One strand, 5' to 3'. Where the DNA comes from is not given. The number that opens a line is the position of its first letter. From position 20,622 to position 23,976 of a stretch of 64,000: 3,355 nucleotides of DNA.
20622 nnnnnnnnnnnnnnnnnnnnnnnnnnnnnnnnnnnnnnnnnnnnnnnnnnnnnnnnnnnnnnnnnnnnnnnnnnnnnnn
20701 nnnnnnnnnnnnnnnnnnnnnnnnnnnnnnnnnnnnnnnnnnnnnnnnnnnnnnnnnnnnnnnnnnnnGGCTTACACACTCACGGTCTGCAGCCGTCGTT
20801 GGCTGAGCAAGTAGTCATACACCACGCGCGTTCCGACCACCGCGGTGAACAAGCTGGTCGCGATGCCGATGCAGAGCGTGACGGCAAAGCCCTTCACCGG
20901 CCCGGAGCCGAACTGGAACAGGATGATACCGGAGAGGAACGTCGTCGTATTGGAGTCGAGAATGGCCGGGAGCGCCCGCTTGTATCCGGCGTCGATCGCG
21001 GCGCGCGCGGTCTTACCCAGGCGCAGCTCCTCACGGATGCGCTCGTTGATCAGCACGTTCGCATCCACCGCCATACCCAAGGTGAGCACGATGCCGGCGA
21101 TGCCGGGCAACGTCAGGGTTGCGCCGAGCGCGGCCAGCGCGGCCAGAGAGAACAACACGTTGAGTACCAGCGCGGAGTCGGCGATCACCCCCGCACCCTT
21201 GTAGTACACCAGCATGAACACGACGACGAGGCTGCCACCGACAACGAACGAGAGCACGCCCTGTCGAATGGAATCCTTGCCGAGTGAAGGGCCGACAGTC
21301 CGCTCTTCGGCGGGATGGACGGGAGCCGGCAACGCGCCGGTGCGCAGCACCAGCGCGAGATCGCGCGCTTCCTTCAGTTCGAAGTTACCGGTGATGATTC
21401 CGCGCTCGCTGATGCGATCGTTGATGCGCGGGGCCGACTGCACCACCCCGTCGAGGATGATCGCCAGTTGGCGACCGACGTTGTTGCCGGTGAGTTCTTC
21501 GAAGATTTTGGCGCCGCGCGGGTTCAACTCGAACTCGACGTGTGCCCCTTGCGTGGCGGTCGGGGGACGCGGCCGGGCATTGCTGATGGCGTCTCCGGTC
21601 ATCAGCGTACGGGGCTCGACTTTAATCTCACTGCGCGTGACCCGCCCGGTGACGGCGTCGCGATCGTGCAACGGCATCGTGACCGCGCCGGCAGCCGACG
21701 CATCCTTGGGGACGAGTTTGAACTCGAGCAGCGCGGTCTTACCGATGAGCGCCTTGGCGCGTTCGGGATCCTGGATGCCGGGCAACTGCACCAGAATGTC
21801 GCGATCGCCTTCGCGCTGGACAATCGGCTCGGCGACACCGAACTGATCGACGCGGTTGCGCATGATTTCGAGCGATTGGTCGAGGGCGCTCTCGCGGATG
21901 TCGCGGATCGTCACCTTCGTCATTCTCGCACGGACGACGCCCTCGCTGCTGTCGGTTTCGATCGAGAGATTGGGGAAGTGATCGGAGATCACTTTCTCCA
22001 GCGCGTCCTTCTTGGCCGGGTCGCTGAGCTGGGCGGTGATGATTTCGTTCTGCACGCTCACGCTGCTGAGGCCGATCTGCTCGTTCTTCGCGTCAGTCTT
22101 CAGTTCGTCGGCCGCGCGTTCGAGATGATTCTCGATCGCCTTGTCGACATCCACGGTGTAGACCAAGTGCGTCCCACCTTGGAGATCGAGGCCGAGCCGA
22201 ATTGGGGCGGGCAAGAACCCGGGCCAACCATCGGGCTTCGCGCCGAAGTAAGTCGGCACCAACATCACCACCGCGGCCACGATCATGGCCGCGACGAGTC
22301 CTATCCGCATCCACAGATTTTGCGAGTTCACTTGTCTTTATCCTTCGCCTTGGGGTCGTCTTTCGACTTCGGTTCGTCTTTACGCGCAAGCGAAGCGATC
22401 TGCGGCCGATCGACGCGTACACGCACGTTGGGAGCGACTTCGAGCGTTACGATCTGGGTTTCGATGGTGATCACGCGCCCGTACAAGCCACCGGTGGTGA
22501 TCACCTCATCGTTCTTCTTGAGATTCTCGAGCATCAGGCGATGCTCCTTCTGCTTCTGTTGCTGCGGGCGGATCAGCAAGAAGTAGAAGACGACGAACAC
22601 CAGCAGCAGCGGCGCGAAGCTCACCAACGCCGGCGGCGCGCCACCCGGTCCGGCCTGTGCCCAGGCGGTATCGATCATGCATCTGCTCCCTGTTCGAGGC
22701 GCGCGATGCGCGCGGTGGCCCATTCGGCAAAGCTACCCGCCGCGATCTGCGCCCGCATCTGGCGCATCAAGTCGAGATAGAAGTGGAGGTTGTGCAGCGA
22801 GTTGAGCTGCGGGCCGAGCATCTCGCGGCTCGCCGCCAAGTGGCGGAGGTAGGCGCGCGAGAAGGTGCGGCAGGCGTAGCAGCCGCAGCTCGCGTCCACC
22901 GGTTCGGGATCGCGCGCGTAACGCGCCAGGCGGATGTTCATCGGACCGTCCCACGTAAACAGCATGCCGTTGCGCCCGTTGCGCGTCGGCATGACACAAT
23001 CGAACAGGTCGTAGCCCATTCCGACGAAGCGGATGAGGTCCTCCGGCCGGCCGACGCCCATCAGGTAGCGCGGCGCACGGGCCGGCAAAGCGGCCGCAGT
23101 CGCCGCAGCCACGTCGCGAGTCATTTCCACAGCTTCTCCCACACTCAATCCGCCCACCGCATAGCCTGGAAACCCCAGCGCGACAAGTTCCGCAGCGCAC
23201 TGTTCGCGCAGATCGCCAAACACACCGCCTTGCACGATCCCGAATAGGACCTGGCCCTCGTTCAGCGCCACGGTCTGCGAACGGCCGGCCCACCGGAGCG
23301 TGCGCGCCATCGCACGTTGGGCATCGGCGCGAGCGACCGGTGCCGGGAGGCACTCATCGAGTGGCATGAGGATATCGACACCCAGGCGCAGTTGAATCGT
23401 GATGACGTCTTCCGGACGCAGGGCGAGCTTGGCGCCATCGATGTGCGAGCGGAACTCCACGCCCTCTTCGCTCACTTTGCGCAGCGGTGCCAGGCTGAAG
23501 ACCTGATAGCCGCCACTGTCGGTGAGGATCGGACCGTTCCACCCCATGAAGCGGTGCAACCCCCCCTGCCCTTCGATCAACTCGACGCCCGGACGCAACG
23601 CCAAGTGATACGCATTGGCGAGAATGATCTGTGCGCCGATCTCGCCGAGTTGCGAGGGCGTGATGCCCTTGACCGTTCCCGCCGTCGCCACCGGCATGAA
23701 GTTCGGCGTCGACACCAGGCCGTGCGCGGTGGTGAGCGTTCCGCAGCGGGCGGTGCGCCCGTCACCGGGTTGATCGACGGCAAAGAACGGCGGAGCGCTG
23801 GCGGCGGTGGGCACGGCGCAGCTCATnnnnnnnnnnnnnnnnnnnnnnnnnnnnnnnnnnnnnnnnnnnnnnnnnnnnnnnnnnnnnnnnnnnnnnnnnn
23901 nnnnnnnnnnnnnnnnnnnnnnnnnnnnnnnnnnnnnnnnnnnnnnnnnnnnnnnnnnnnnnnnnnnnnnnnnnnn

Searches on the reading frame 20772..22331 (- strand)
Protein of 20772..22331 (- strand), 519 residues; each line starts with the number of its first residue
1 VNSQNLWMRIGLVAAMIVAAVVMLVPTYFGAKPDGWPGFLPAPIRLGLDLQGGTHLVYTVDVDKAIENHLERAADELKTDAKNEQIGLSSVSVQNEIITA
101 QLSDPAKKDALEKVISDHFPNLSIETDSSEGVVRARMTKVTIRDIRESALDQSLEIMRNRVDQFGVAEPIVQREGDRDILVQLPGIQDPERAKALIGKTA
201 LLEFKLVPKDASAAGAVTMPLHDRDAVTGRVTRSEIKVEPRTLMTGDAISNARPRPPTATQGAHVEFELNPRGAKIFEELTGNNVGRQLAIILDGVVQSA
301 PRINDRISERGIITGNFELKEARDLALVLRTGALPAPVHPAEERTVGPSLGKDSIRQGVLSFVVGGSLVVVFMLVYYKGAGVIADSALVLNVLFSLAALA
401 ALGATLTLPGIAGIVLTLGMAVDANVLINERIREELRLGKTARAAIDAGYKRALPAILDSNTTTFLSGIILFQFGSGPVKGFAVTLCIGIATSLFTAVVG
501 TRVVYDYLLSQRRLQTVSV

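Call 8: search_protein_families(library=ncbifam, proteins=[window:20772-22331:-], max_evalue=0.01)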
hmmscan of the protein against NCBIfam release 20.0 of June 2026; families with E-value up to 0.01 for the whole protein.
window:20772-22331:- (519 aa): 28 families (the best 25 are shown)
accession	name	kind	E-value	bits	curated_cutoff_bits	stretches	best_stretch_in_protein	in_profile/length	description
NF009583.0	PRK13024.1-3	subfamily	3.9e-145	484.8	721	1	7-517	6-440/755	protein translocase subunit SecDF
TIGR01129.1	secD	equivalog_domain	2.2e-140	468.3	244.4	1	46-504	1-396/397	protein translocase subunit SecD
NF009585.0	PRK13024.1-5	equivalog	3.5e-127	425.8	1037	2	239-513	378-652/993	protein translocase subunit SecDF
NF011315.0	PRK14726.1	equivalog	7.6e-122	408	1249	1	12-515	11-531/855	protein translocase subunit SecDF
NF009545.0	PRK12933.1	equivalog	2.9e-105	353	728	1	42-514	124-599/604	protein translocase subunit SecD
TIGR00916.1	2A0604s01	subfamily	3.3e-78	262.5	148.6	1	269-498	1-231/231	SecD/SecF family protein translocase subunit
NF009580.0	PRK13023.1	equivalog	1.5e-67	228.5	1153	1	142-504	78-443/775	protein translocase subunit SecDF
NF009581.0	PRK13024.1-1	equivalog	1.3e-66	225.2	1058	2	299-514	200-416/752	protein translocase subunit SecDF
NF009540.0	PRK12911.1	equivalog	2.7e-62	210.6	1878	1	283-505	836-1058/1403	bifunctional preprotein translocase subunit SecD/SecF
NF009584.0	PRK13024.1-4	equivalog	1.4e-58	198.9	1171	2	300-511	199-415/759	protein translocase subunit SecDF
NF006218.0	PRK08343.1-4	subfamily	7.3e-33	114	383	2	235-506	109-382/392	preprotein translocase subunit SecD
NF009582.0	PRK13024.1-2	equivalog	1e-27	96.5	723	1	309-510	288-489/859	protein translocase subunit SecDF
TIGR00966.2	transloc_SecF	equivalog_domain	7.8e-24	84.6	160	2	341-498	109-269/279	protein translocase subunit SecF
NF006216.0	PRK08343.1-2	equivalog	3.6e-19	68.9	519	1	319-512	309-505/506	preprotein translocase subunit SecD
NF046001.1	SecDF_plasm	equivalog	4e-19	68.2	500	1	315-509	311-504/878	protein translocase subunit SecDF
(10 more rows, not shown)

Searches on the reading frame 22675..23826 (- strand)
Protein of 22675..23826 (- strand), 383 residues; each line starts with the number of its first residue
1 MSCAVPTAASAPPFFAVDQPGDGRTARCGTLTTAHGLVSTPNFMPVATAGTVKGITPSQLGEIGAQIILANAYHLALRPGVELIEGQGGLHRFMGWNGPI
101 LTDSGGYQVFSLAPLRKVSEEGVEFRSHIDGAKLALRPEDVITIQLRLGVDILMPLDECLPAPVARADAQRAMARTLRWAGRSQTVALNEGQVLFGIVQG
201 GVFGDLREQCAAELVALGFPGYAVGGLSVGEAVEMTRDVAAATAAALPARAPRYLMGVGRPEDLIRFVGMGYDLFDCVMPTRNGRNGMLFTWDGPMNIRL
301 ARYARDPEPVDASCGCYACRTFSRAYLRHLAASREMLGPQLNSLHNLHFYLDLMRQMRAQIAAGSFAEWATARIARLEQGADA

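Call 8: search_protein_families(library=ncbifam, proteins=[window:22675-23826:-], max_evalue=0.01)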
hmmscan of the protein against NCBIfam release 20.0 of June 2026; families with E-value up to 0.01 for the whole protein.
window:22675-23826:- (383 aa): 4 families
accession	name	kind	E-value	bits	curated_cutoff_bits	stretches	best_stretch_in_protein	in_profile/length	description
TIGR00430.1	Q_tRNA_tgt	equivalog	2.1e-137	458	306.75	1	24-378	9-364/368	tRNA guanosine(34) transglycosylase Tgt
TIGR00449.1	tgt_general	superfamily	2.7e-134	447.7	47.6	1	25-378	9-363/367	tRNA-guanine transglycosylase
TIGR00432.2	arcsn_tRNA_tgt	equivalog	9.6e-42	142.9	350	2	136-373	101-330/441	tRNA guanosine(15) transglycosylase TgtA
NF040592.1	tRNA_mod_ArcS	equivalog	0.00014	20.6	440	1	244-368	122-227/575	archaeosine synthase subunit alpha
